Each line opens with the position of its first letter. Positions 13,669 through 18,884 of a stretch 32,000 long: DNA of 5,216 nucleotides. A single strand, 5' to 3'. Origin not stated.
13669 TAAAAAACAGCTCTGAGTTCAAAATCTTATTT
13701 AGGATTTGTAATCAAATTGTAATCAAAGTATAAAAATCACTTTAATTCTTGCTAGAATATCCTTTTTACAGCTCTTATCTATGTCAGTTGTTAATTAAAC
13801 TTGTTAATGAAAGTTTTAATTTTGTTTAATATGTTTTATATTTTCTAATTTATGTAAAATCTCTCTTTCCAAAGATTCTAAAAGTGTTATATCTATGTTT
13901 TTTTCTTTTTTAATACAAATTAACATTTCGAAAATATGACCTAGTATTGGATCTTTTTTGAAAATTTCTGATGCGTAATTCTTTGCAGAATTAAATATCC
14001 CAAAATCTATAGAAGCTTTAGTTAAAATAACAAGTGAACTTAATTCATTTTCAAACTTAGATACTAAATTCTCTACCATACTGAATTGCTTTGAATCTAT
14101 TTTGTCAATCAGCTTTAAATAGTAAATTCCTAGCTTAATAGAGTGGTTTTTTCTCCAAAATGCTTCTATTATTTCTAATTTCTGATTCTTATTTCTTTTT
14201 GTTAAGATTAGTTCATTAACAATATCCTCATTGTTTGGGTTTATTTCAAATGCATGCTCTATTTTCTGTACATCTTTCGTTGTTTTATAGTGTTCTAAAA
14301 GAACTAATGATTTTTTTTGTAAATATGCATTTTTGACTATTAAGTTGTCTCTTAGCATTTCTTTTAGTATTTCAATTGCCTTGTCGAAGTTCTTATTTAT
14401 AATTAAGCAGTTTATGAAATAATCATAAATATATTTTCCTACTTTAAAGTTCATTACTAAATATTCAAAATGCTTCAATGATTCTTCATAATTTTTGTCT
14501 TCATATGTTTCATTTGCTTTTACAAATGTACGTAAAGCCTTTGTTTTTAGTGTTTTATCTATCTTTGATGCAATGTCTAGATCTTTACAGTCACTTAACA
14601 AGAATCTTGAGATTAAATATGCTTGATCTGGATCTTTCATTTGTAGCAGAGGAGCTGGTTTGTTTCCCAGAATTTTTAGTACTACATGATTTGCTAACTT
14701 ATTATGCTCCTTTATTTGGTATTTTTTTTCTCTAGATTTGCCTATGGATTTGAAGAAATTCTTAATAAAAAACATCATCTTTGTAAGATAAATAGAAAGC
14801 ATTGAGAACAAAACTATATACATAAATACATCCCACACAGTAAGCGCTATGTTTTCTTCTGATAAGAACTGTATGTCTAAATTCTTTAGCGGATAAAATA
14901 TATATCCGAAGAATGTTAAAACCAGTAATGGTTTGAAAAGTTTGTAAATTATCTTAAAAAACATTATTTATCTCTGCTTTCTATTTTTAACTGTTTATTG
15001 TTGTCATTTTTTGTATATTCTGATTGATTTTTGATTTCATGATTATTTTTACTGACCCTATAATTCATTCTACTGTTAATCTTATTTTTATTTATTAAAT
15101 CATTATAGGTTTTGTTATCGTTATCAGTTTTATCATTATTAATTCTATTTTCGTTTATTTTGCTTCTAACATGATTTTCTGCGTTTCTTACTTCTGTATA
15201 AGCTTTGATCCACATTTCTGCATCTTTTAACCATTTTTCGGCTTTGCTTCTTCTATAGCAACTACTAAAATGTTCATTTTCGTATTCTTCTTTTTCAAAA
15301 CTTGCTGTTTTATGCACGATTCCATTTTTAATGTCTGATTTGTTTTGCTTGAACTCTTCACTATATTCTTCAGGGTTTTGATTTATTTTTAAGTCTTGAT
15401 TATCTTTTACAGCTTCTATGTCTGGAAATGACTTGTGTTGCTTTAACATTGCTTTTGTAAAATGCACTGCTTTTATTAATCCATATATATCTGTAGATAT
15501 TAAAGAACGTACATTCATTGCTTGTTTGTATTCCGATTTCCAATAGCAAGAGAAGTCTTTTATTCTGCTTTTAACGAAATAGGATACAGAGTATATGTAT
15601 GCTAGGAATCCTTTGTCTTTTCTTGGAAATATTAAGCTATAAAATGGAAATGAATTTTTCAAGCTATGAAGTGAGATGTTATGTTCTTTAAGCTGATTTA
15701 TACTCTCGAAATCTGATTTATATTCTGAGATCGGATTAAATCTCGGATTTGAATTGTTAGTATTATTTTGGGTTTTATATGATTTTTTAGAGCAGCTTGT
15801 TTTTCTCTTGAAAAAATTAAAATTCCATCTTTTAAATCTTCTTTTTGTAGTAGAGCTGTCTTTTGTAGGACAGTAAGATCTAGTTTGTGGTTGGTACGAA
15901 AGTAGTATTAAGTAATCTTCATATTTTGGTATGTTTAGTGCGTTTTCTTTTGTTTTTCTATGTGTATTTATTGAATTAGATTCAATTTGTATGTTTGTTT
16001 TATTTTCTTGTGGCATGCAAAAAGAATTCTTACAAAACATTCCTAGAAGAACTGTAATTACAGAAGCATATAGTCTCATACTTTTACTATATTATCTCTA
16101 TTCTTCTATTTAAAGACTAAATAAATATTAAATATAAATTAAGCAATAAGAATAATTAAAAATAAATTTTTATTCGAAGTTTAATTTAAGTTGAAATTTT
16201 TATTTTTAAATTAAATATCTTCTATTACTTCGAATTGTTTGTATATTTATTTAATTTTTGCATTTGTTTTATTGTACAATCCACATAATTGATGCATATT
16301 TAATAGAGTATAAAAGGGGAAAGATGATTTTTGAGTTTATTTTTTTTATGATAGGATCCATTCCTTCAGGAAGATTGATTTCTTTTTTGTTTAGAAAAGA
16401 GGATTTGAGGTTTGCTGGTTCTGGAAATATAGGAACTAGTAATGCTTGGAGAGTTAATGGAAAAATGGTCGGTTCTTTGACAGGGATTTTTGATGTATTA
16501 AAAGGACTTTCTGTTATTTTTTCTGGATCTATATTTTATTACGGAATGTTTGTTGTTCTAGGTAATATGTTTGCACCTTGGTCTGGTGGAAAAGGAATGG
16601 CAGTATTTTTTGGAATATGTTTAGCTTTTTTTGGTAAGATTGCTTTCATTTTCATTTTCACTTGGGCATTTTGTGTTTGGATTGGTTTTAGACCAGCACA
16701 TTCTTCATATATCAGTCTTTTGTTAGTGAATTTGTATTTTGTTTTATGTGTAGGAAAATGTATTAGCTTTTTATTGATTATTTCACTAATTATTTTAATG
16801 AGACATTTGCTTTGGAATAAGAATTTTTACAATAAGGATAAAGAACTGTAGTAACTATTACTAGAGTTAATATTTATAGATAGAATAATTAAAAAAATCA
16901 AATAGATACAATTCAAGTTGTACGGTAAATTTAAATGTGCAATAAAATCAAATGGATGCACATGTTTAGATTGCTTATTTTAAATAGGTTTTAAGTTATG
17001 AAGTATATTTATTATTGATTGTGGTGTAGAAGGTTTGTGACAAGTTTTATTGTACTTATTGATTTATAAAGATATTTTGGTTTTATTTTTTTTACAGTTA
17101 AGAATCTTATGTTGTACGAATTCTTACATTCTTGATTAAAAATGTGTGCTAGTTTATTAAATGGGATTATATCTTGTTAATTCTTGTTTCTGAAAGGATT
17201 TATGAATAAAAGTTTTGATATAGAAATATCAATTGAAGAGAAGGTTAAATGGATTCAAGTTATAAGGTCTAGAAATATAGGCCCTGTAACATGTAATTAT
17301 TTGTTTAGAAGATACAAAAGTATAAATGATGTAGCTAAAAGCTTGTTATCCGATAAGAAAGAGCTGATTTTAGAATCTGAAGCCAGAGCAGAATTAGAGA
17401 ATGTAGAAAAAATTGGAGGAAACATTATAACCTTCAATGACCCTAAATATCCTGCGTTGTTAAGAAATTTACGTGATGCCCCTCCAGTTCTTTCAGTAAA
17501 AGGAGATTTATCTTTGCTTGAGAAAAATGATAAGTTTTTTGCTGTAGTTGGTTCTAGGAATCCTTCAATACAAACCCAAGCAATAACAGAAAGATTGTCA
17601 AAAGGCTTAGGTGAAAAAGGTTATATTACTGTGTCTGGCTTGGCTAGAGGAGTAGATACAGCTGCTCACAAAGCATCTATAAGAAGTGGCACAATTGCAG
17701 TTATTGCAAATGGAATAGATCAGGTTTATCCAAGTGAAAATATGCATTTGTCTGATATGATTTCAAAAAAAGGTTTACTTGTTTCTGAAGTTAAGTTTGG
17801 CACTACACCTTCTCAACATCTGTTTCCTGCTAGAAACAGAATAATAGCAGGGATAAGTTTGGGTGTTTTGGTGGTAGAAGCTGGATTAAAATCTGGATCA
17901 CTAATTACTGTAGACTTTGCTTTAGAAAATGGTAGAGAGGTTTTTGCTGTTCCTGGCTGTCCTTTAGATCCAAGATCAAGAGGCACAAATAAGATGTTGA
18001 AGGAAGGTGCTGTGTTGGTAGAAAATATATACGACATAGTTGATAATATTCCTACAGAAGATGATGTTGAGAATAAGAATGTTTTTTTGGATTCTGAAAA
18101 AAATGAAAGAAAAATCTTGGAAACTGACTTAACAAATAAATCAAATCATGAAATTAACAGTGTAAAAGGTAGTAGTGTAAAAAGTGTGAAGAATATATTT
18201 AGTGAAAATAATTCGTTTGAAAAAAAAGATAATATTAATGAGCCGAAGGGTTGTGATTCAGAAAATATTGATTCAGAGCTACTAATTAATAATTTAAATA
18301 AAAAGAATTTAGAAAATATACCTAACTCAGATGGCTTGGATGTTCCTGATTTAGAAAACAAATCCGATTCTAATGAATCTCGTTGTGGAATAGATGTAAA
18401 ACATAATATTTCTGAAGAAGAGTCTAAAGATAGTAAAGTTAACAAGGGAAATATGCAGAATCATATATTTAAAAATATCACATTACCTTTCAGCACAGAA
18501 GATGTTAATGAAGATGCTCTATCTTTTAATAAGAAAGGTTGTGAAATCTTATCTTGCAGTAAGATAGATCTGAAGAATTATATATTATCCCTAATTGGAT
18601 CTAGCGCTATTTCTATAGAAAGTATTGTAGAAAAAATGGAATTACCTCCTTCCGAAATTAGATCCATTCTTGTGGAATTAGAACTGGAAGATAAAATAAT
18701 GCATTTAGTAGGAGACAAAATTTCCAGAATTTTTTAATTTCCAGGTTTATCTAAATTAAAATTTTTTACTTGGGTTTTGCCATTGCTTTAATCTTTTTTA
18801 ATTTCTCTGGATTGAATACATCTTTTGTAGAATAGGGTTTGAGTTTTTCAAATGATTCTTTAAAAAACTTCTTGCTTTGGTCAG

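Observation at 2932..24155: Five-member, highly diverged family of signal-peptide proteins with a C-x5-C-[RK]-V core, scattered among essential genes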

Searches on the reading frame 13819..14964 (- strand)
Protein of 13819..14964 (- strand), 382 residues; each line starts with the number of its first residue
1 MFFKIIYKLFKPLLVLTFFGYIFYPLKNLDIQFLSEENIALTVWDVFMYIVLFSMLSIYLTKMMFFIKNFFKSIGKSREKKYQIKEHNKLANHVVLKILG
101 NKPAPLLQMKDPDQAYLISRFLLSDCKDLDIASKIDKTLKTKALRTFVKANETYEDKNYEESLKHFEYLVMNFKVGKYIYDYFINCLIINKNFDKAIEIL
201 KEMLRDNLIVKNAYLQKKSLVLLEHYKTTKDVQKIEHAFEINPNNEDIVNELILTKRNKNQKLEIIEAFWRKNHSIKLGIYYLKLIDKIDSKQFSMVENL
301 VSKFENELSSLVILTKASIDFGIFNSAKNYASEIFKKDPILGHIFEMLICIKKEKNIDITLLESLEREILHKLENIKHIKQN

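Call 42: search_protein_families(library=pfam, proteins=[window:13819-14964:-], max_evalue=0.01)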
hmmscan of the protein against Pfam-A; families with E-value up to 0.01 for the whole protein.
window:13819-14964:- (382 aa): 2 families
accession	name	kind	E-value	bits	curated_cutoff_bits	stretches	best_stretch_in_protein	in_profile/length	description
PF01535.26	PPR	-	0.0022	18.6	25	1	180-207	3-30/31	PPR repeat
PF12895.13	ANAPC3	-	0.0089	16.7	27.2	0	157-227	3-73/82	Anaphase-promoting complex, cyclosome, subunit 3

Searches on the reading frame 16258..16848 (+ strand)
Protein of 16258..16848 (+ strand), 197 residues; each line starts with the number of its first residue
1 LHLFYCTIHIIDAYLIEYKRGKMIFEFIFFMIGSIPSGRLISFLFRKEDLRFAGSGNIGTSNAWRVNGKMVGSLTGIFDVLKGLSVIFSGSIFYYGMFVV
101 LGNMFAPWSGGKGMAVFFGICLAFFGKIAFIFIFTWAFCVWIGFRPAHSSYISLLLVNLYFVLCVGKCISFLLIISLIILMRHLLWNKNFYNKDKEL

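Call 42: search_protein_families(library=pfam, proteins=[window:16258-16848:+], max_evalue=0.01)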
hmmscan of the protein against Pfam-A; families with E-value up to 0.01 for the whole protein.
window:16258-16848:+ (197 aa): 1 family
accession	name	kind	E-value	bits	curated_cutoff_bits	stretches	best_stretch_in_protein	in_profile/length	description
PF02660.20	G3P_acyltransf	-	2.7e-27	96.3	24.1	1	29-183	2-157/164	Glycerol-3-phosphate acyltransferase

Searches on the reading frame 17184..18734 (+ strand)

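Call 42: search_protein_families(library=pfam, proteins=[window:17184-18734:+], max_evalue=0.01)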
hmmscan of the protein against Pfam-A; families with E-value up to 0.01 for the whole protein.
window:17184-18734:+ (517 aa): 3 families
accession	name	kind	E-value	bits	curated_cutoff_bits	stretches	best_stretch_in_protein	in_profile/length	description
PF02481.21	DNA_processg_A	-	1.7e-72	243.5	29.6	1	75-280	3-211/212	DNA recombination-mediator protein A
PF17782.7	DprA_WH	-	2e-08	34.6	22.9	1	465-510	15-60/61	DprA winged helix domain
PF21102.3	DprA_N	-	3.1e-05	24.1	22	1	18-48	2-32/64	DprA-like N-terminal HHH domain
